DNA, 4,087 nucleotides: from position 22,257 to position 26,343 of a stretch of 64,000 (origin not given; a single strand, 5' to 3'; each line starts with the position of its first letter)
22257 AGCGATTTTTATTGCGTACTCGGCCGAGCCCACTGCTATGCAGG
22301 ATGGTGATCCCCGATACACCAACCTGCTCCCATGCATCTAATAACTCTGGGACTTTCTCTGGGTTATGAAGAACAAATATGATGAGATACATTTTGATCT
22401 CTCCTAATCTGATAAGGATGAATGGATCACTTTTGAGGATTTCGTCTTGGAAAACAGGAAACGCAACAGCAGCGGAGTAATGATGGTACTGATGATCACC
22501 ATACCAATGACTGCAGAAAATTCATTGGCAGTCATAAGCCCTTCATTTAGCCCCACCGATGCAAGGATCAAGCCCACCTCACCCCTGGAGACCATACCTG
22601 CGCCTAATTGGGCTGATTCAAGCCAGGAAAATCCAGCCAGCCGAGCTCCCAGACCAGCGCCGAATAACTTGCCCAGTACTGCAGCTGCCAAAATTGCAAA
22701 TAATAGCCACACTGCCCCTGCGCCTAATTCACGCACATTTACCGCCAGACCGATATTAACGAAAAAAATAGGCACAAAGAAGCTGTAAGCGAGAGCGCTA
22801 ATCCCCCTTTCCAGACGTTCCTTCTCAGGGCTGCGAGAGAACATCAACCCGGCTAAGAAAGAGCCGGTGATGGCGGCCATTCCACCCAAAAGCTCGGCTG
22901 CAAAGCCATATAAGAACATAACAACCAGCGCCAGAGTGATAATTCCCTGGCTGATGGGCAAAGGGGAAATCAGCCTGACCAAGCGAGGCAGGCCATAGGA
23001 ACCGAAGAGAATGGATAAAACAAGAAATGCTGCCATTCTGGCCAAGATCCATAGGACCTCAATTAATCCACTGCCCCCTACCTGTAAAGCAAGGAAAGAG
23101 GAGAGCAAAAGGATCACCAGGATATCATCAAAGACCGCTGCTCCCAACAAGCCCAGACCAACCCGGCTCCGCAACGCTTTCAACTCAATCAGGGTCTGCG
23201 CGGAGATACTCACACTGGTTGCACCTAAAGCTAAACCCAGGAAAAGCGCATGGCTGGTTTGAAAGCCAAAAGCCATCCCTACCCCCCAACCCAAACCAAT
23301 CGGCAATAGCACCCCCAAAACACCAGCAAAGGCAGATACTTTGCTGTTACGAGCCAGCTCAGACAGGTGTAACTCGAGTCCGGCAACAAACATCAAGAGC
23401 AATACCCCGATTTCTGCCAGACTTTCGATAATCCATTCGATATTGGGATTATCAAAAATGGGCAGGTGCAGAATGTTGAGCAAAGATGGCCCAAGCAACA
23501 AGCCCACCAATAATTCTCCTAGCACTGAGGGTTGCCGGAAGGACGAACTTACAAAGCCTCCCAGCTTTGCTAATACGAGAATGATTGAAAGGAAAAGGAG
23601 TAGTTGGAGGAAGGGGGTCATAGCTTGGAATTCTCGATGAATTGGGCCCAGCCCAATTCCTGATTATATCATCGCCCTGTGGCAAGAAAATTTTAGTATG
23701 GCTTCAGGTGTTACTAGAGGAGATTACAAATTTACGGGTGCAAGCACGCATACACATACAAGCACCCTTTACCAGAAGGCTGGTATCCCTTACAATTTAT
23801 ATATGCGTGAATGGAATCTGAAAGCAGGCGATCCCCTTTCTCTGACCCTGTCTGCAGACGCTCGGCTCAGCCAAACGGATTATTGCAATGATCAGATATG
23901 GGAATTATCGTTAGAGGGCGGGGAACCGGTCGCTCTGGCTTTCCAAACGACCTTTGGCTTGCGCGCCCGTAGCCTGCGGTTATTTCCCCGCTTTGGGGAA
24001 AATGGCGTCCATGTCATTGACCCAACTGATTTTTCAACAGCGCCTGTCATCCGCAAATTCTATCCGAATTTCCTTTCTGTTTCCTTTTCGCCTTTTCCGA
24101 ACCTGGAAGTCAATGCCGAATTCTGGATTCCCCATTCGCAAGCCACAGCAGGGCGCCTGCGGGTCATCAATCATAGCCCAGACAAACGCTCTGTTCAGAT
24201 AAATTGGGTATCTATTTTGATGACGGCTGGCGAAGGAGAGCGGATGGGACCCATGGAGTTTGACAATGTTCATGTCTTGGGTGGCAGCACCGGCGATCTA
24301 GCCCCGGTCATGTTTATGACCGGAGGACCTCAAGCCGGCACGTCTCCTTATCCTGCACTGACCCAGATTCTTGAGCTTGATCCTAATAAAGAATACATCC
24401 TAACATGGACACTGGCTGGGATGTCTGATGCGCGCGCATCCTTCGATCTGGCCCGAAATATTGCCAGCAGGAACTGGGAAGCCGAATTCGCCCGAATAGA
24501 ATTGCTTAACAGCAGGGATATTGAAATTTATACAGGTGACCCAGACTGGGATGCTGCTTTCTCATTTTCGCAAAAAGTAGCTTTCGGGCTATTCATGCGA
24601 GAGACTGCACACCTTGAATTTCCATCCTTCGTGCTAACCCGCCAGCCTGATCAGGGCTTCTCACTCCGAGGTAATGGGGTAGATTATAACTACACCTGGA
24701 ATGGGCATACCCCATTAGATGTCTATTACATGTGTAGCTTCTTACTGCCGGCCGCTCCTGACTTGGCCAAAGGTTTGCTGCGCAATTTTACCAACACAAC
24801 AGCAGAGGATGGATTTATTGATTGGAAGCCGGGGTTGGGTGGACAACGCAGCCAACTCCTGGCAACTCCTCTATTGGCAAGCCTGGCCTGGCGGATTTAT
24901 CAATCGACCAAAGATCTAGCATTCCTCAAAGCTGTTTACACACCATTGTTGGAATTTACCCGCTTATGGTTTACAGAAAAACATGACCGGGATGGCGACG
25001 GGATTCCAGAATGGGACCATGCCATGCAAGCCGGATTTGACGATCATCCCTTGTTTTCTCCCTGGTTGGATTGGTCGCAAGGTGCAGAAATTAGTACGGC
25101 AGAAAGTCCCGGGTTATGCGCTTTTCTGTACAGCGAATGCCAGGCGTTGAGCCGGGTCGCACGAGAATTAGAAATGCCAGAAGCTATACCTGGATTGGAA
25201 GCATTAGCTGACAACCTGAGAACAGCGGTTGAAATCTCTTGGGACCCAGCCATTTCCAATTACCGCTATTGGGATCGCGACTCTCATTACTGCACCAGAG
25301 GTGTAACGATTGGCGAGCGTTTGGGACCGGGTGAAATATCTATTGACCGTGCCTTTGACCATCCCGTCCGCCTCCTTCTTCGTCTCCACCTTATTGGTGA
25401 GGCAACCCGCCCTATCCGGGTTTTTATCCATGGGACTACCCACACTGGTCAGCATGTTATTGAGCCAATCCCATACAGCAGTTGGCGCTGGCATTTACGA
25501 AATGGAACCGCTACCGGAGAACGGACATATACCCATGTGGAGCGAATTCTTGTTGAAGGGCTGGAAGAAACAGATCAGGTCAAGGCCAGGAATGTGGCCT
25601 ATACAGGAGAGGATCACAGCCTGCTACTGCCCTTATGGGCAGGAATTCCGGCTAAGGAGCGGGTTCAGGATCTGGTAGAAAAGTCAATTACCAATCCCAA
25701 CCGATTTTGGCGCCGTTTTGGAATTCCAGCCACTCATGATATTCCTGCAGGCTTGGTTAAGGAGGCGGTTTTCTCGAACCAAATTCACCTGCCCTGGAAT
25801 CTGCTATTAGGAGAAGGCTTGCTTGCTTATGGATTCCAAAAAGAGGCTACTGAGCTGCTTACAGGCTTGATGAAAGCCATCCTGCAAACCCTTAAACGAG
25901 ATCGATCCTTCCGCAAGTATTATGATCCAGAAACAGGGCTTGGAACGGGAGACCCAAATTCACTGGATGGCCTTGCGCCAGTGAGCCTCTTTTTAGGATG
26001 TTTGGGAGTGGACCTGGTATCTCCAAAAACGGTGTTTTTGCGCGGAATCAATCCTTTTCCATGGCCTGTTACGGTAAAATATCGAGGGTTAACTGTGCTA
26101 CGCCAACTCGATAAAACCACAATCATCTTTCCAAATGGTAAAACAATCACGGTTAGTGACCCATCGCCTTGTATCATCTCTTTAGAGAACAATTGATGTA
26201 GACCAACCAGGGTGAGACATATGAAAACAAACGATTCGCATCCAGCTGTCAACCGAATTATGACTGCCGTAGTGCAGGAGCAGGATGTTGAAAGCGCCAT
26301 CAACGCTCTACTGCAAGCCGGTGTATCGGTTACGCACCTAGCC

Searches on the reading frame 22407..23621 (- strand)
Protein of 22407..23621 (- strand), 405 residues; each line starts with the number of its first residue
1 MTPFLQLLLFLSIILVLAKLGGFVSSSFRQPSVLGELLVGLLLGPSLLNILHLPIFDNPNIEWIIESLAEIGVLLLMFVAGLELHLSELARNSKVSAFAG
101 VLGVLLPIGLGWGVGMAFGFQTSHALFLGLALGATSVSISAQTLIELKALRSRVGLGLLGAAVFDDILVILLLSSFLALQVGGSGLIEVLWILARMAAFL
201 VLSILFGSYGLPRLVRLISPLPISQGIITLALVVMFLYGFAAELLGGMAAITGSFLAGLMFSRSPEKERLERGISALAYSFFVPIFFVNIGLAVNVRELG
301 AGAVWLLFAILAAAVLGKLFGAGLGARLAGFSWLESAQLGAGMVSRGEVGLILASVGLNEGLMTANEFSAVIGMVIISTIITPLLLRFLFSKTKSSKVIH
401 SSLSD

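Call 78: search_protein_families(library=pfam, proteins=[window:22407-23621:-], max_evalue=0.00001)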
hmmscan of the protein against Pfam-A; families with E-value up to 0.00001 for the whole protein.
window:22407-23621:- (405 aa): 1 family
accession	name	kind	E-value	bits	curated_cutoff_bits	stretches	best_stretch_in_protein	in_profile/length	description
PF00999.27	Na_H_Exchanger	-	1.1e-62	212.5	26.2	1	15-390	4-373/375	Sodium/hydrogen exchanger, transmembrane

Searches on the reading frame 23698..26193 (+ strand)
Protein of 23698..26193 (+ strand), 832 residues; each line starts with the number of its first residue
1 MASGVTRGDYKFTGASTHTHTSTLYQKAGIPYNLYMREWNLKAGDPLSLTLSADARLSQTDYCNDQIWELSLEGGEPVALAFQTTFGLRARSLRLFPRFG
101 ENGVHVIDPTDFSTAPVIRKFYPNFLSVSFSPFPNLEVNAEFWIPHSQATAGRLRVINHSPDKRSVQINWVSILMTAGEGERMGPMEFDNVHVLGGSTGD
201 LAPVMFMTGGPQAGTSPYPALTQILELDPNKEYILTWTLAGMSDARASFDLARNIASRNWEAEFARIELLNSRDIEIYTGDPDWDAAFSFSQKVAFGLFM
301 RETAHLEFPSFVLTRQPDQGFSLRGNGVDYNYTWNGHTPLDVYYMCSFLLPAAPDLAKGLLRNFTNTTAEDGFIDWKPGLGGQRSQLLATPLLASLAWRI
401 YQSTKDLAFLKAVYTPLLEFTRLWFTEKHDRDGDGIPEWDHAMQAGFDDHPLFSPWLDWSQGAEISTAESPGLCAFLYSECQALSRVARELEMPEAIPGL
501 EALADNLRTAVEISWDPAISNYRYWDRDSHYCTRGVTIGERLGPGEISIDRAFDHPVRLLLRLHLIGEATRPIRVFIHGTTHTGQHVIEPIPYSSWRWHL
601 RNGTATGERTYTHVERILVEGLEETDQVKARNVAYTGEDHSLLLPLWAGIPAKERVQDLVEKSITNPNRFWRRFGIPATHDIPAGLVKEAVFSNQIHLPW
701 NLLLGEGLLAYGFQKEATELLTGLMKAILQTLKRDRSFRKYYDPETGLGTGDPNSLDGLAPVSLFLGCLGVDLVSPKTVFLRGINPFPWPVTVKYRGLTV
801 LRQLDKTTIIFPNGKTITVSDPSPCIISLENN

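Call 78: search_protein_families(library=pfam, proteins=[window:23698-26193:+], max_evalue=0.00001)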
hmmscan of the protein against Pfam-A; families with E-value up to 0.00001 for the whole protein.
window:23698-26193:+ (832 aa): 1 family
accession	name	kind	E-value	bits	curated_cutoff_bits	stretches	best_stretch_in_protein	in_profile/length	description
PF22422.2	MGH1-like_GH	-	3.4e-19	70.1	27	1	375-537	52-240/356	Mannosylglycerate hydrolase MGH1-like glycoside hydrolase domain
